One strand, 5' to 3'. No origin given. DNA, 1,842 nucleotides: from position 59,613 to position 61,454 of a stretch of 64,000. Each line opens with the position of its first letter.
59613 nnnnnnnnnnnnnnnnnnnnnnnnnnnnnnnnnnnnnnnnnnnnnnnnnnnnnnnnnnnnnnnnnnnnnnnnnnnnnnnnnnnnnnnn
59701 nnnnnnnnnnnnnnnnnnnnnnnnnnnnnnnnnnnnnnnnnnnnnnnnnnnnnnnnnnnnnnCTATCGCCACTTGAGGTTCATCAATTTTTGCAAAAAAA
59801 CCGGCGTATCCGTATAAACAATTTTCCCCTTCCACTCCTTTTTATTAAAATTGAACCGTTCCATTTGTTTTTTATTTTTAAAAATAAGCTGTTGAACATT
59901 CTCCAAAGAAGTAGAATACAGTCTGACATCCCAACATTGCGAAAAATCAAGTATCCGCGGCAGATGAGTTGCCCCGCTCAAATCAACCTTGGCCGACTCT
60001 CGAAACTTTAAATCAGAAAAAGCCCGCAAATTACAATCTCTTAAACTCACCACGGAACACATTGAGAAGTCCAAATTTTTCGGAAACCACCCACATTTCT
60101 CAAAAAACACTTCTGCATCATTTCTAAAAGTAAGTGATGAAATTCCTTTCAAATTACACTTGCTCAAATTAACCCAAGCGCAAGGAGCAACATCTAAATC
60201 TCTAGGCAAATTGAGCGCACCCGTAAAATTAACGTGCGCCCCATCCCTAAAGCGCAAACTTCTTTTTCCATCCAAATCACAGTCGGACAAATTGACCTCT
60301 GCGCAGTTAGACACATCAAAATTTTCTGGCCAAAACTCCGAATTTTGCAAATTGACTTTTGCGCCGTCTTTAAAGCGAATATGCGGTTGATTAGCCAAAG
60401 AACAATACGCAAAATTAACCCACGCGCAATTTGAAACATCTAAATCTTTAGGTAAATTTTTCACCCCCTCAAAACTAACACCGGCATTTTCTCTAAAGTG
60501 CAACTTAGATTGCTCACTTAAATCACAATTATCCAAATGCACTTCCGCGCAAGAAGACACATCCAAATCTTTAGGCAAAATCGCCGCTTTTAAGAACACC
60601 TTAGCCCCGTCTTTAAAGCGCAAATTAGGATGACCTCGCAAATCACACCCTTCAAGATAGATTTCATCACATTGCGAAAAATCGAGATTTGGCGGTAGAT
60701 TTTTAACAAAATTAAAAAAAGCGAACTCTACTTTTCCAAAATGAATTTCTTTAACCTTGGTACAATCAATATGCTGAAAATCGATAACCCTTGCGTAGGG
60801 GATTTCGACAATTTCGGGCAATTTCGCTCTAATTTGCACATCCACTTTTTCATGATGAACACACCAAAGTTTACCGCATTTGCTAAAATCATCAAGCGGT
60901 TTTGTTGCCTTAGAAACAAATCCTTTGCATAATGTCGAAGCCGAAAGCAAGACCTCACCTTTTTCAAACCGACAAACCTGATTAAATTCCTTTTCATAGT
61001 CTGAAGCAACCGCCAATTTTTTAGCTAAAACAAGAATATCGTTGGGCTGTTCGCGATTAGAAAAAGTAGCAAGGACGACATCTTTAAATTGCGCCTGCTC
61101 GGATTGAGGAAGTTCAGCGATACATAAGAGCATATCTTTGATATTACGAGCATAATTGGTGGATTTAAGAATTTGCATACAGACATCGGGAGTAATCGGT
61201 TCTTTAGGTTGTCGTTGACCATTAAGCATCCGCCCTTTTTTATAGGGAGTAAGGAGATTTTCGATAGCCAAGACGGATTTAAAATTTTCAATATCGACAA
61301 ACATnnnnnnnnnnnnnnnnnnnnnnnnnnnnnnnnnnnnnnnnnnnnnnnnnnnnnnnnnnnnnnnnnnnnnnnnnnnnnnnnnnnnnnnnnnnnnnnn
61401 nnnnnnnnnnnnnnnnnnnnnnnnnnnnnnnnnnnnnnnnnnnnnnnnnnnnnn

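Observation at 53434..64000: Head-to-tail array of six family members, the first three packed with 5-nt gaps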

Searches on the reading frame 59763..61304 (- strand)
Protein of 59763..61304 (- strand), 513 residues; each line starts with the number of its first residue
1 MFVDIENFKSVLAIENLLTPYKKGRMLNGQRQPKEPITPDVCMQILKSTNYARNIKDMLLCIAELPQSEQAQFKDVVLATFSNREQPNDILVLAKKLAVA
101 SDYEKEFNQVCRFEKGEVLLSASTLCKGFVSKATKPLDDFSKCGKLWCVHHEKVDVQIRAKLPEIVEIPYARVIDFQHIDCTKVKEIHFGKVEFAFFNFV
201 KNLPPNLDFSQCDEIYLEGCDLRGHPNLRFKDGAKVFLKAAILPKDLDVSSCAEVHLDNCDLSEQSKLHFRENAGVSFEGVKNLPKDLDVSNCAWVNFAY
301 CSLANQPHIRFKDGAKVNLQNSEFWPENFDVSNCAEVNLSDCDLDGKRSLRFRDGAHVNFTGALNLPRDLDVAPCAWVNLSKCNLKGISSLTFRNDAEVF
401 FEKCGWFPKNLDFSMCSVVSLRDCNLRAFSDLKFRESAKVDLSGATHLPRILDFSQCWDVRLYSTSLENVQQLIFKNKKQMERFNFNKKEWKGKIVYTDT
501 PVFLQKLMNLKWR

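Call 4: search_protein_families(library=pfam, proteins=[window:59763-61304:-], max_evalue=1)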
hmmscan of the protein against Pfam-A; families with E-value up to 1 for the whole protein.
window:59763-61304:- (513 aa): 2 families
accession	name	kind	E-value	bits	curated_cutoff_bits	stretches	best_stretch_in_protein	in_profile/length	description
PF12011.13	NPH-II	-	0.14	12.5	25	1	446-503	3-62/174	RNA helicase NPH-II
PF00805.28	Pentapeptide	-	0.34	11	20.2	0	332-346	1-15/40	Pentapeptide repeats (8 copies)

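Call 6: find_homologous_proteins(query=window:59763-61304:-)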
Query window:59763-61304:- (513 aa): 412 proteins with E <= 0.001 among 7404 candidates; the best 120 are listed.
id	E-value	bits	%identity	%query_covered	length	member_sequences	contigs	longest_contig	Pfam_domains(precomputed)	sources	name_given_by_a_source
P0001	0.0e+0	1106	93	100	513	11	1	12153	-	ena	-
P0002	0.0e+0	1014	86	100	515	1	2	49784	-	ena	-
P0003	1.2e-212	725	64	100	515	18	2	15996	-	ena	-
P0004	2.1e-187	642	40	93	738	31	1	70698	-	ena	-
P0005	3.6e-177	608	38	93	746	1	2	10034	-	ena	-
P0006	8.2e-165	567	38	93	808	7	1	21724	-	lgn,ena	-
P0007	3.3e-163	562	39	93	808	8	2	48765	-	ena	-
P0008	6.6e-163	561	65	78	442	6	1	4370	-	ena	-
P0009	1.8e-160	553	39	93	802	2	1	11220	PF15997.12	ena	-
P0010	9.9e-153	528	42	97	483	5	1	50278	-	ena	-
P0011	6.4e-152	525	37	94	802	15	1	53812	-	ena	-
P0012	7.8e-152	525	37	100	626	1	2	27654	-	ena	-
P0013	5.6e-151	522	35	96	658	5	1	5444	-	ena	-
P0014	4.1e-150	519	44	98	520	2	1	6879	-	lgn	-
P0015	5.9e-150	518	42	98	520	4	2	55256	-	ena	-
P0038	9.6e-129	448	39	93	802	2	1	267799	PF15997.12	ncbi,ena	-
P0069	2.6e-110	388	41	97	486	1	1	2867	PF00805.29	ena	-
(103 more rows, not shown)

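Call 7: search_protein_families(library=ncbifam, proteins=[window:59763-61304:-], max_evalue=0.1)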
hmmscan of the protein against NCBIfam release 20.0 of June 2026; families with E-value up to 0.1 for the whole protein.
window:59763-61304:- (513 aa): 4 families
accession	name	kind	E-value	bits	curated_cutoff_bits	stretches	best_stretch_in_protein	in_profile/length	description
NF038182.1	penta_rpt_SmQnr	exception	0.0018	18.2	460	0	184-305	62-179/215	SmQnr family pentapeptide repeat protein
NF000056.3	penta_rpt_QnrS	exception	0.027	14.1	460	0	174-267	54-144/218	QnrS family quinolone resistance pentapeptide repeat protein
NF052603.1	penta_Alr5209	equivalog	0.031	14.4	125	0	328-387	14-72/113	Alr5209 family pentapeptide repeat protein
NF033375.2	penta_rpt_QnrE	exception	0.046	13.7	480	0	213-306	87-179/214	QnrE family quinolone resistance pentapeptide repeat protein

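Call 11: search_protein_families(library=pfam, proteins=[P0009, P0038, P0069], max_evalue=0.01)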
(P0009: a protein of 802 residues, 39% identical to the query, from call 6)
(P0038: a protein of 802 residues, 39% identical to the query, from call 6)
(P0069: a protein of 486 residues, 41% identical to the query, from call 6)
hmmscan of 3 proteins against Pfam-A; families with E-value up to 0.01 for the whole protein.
P0009 (802 aa): 2 families
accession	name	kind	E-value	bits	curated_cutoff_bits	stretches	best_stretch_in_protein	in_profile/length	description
PF15997.11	DUF4772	-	9.1e-06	26.8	27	0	451-482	57-88/112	Domain of unknown function (DUF4772)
PF00295.23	Glyco_hydro_28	-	0.0017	17.9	22.9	0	684-717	83-116/324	Glycosyl hydrolases family 28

P0038 (802 aa): 2 families
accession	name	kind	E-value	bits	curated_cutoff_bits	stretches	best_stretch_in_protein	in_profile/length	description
PF15997.11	DUF4772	-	5.4e-06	27.5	27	0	407-439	54-86/112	Domain of unknown function (DUF4772)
PF00295.23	Glyco_hydro_28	-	0.0026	17.4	22.9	0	659-717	58-116/324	Glycosyl hydrolases family 28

P0069 (486 aa): 3 families
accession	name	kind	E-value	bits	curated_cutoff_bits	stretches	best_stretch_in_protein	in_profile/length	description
PF00805.28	Pentapeptide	-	2.2e-07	30.7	20.2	0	255-272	23-40/40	Pentapeptide repeats (8 copies)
PF19686.4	DUF6188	-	0.0012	19.6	27.1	0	191-286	10-90/121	Family of unknown function (DUF6188)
PF05936.17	T6SS_VasE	-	0.006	15.9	23.4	0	274-300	47-73/429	Bacterial Type VI secretion, VC_A0110, EvfL, ImpJ, VasE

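Call 12: find_encoding_contigs(protein=P0002, flank=10000, max_places=4)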
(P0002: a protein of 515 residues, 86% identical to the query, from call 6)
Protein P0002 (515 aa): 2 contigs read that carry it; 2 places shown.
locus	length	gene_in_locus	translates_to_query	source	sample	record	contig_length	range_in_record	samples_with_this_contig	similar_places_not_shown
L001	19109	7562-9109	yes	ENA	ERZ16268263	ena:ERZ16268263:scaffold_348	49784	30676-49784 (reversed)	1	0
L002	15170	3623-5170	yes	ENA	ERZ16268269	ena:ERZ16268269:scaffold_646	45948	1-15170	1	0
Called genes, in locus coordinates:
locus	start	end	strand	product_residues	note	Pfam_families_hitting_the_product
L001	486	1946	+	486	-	-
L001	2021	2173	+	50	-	-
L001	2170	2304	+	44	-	-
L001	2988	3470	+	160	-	PF00466:Ribosomal_L10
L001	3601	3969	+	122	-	PF16320:Ribosomal_L12_N, PF00542:Ribosomal_L12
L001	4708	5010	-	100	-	PF13560:HTH_31 (weak)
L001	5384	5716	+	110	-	-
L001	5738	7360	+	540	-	-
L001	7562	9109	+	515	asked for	-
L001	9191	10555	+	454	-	-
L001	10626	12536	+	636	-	-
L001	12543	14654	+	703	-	-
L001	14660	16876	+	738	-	-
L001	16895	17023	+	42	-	-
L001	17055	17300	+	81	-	-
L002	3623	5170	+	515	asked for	-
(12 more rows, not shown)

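Call 13: find_encoding_contigs(protein=P0001, flank=10000, max_places=4)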
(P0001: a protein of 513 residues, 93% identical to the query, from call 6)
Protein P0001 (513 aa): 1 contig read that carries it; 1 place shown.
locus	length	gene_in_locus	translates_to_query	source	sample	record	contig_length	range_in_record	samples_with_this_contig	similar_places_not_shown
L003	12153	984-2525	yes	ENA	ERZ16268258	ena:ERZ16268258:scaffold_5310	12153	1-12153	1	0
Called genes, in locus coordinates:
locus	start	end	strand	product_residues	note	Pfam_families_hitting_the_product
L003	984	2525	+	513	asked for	-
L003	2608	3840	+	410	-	-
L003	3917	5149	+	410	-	-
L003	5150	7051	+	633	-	-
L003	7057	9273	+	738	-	-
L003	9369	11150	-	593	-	PF03485:Arg_tRNA_synt_N, PF00750:tRNA-synt_1d, PF05746:DALR_1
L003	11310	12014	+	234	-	-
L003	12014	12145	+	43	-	-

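Call 14: find_encoding_contigs(protein=P0003, flank=10000, max_places=4)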
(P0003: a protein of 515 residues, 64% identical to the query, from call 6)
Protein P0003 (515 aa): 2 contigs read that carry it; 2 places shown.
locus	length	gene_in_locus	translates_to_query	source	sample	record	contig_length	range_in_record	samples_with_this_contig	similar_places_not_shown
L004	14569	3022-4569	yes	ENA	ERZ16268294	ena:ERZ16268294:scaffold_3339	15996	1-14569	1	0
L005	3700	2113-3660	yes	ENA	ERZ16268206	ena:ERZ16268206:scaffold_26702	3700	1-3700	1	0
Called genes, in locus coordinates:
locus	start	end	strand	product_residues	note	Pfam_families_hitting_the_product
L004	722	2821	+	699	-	-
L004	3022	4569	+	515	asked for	-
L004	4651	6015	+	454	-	-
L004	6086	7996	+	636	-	-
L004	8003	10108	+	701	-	-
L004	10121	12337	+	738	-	-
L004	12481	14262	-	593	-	PF03485:Arg_tRNA_synt_N, PF00750:tRNA-synt_1d, PF05746:DALR_1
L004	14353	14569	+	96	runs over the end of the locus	-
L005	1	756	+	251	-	?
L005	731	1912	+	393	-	PF13576:Pentapeptide_3 (faint), PF00805:Pentapeptide (faint), PF13599:Pentapeptide_4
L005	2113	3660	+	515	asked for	-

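Call 26: find_encoding_contigs(protein=window:59763-61304:-, flank=10000, max_places=6)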
Protein window:59763-61304:- (513 aa): 1 contig read that carries it; 1 place shown.
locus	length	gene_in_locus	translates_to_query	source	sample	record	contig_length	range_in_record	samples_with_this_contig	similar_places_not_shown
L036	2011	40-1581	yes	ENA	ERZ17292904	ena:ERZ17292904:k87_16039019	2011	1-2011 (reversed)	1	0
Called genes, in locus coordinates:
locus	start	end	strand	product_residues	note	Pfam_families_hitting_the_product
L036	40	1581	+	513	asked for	-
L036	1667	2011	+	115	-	?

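Call 31: predict_structure(alignment_id=A2)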
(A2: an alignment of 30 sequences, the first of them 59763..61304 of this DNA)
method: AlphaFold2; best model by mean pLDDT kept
length: 513 residues; sequences in the alignment: 30
mean_pLDDT: 86.7   pTM: 0.71
mean pLDDT of the five models: 86.7, 86.5, 86.4, 85.5, 85.1
residues with pLDDT >= 90: 265; 70-90: 196; 50-70: 33; < 50: 19
segments of 3 or more residues with pLDDT < 50: 1-3, 121-125, 503-513
pLDDT, mean of each block of 10 residues (from residue 1): 61 90 89 89 84 91 90 81 71 88 72 57 57 78 81 82 87 92 91 95 91 97 91 98 93 98 88 98 89 97 88 97 87 97 84 97 92 96 88 95 89 95 92 94 94 93 89 91 77 85 50 42
secondary structure, 60 per line:
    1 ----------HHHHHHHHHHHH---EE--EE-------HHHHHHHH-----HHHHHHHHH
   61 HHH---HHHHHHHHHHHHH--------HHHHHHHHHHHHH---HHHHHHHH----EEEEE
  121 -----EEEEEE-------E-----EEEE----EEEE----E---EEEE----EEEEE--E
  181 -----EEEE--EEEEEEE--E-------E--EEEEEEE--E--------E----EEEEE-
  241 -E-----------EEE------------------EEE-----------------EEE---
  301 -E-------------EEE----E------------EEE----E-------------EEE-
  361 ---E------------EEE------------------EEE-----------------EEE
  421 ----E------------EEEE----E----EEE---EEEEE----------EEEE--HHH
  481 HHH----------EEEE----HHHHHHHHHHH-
elements in order: H11-22 H39-46 H52-63 H67-79 H88-100 H104-111 E116-120 E126-131 E145-148 E153-156 E165-168 E173-177 E186-189 E192-198 E212-218 E235-239 E254-256 E275-277 E295-297 E316-318 E336-338 E357-359 E377-379 E398-400 E418-420 E438-441 E451-453 E457-461 E472-475 H478-483 E494-497 H502-512

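Call 34: fold_search(model_id=the predicted structure, library=pdb)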
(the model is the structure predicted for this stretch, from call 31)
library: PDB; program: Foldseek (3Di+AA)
matches with E <= 10: 91; with E <= 0.001: 0
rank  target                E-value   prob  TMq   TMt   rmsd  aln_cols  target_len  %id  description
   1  4z61_B                6.9e-03  0.97  0.26  0.24  11.4       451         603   13  The plant peptide hormone receptor complex (released 2016-03-02)
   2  4qbz_A                8.2e-03  0.57  0.17  0.13  15.6       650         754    8  Crystal structure of human TLR8 in complex with DS-802 (released 2014-10-22)
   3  8pfi_B                1.0e-02  0.72  0.21  0.16  18.3       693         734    9  Crystal structure of human TLR8 in complex with compound 34 (released 2023-08-16)
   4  6zjz_A                1.3e-02  0.97  0.30  0.22  12.2       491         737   10  Discovery of M5049: a novel selective TLR7/8 inhibitor for treatment of autoimmunity (released 2020-12-30)
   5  6wml_A                1.4e-02  0.41  0.17  0.14  15.8       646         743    8  Human TLR8 bound to the potent agonist, GS-9688 (Selgantolimod) (released 2021-02-03)
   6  5z15_A                1.5e-02  0.51  0.18  0.14  18.8       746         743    9  Crystal structure of human TLR8 in complex with CU-CPT9c (released 2018-07-04)
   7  3oja_B                1.6e-02  0.84  0.25  0.25  13.3       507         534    9  Crystal structure of LRIM1/APL1C complex (released 2010-09-22)
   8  7r52_A                1.8e-02  0.84  0.24  0.19  14.9       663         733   10  Crystal structure of human TLR8 in complex with Compound 2 (released 2022-03-23)
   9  6v9u_A                1.9e-02  0.82  0.25  0.19  12.5       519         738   10  Crystal structure of human TLR8 ectodomain bound to small molecule antagonist 14c (released 2020-08-12)
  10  7r54_B                1.9e-02  0.63  0.21  0.16  18.9       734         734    9  Crystal structure of human TLR8 in complex with Compound 4 (released 2022-03-23)
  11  7crf_B                1.9e-02  0.57  0.21  0.16  17.4       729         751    8  Crystal structure of human TLR8 in complex with CU-CPD107 (released 2021-06-23)
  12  8xft_A                2.6e-02  0.60  0.20  0.16  13.6       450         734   12  LGR4-RSPO2-ZNRF3(1:1:1) (released 2024-12-04)
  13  3wpc_B                3.2e-02  0.93  0.30  0.22  11.3       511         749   11  Crystal structure of horse TLR9 in complex with agonistic DNA1668_12mer (released 2015-02-11)
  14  7sd1_A                3.4e-02  0.51  0.22  0.23  12.7       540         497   10  Crystal structure of SHOC2 (released 2022-04-20)
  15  5az5_C                3.6e-02  0.54  0.20  0.15  15.8       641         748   10  Crystal structure of human TLR8 in complex with MB-343 (released 2016-10-05)
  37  1g9u                  6.4e-01  0.51  0.22  0.29   9.3       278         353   14  CRYSTAL STRUCTURE OF YOPM-LEUCINE RICH EFFECTOR PROTEIN FROM YERSINIA PESTIS (released 2001-10-10)
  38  5dns_B                6.4e-01  0.09  0.11  0.19  13.1       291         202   13  t1428 loop variant in P3221 (released 2016-09-28)
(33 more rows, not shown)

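Call 45: search_protein_families(library=padloc, proteins=[window:59763-61304:-], max_evalue=0.01)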
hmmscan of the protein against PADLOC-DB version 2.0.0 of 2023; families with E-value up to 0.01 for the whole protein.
window:59763-61304:- (513 aa): 0 families

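Call 58: search_solved_structures(query=A2, max_evalue=1)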
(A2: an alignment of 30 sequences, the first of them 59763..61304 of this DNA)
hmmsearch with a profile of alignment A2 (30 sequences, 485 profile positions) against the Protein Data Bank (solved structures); distinct sequences matched with E-value up to 1: 4.
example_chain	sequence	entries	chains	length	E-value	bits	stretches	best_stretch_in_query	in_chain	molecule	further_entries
5di5_A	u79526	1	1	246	0.32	12.7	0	254-352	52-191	beta1 t801 loop variant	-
5dn0_A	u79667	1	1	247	0.39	12.4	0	255-392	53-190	beta1 t1555 loop variant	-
5dns_A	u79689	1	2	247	0.56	11.9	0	283-434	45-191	t1428 beta1 loop design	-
5dqa_A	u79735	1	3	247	0.85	11.3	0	285-367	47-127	t3284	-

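Call 61: fold_search(model_id=the predicted structure, library=viral)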
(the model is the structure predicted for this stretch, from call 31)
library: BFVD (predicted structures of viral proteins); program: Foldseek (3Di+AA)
matches with E <= 10: 126; with E <= 0.001: 1
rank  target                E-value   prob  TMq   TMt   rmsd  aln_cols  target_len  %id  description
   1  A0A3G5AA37            3.9e-04  0.99  0.21  0.22  16.2       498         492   12  Leucine-rich repeat protein [Hyperionvirus sp.]
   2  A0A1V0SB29            1.2e-03  0.89  0.15  0.19  16.7       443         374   12  Leucine-rich repeat protein [Catovirus CTV1]
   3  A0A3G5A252            7.5e-03  0.85  0.23  0.23  13.2       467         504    9  Leucine-rich repeat protein [Harvfovirus sp.]
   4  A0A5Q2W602            2.6e-02  0.28  0.14  0.09  18.3       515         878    9  (no name in the UniProt tables at hand)
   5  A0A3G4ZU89            8.5e-02  0.95  0.26  0.35   9.1       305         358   13  Leucine-rich repeat protein [Edafosvirus sp.]
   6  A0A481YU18            8.5e-02  0.47  0.18  0.20  14.2       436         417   11  Leucine rich repeat protein [Marseillevirus LCMAC102]
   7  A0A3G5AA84            8.5e-02  0.33  0.19  0.20  13.2       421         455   10  Leucine-rich repeat protein [Hyperionvirus sp.]
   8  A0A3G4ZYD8            1.7e-01  0.54  0.24  0.32  13.1       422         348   13  F-box and FNIP repeat-containing protein [Gaeavirus sp.]
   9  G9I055                1.9e-01  0.10  0.10  0.07  18.8       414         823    8  DNA repair related ATPase [Helicoverpa zea nudivirus 2]
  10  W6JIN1                2.2e-01  0.30  0.22  0.24  16.9       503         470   11  F-box domain-containing protein [Alphaentomopoxvirus acuprea]
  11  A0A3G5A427            2.6e-01  0.95  0.30  0.50   6.3       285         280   13  F-box and FNIP repeat-containing protein [Gaeavirus sp.]
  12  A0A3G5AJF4            3.1e-01  0.08  0.11  0.11  17.9       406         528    8  Uncharacterized protein [Satyrvirus sp.]
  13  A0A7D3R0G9            3.3e-01  0.47  0.24  0.33  11.8       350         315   13  Leucine-rich repeat protein [Fadolivirus FV1/VV64]
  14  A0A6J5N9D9            3.6e-01  0.57  0.23  0.24  12.2       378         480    9  Uncharacterized protein [uncultured Caudovirales phage]
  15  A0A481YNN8            3.7e-01  0.38  0.28  0.32  14.4       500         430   11  Uncharacterized protein [Pithovirus LCDPAC02]
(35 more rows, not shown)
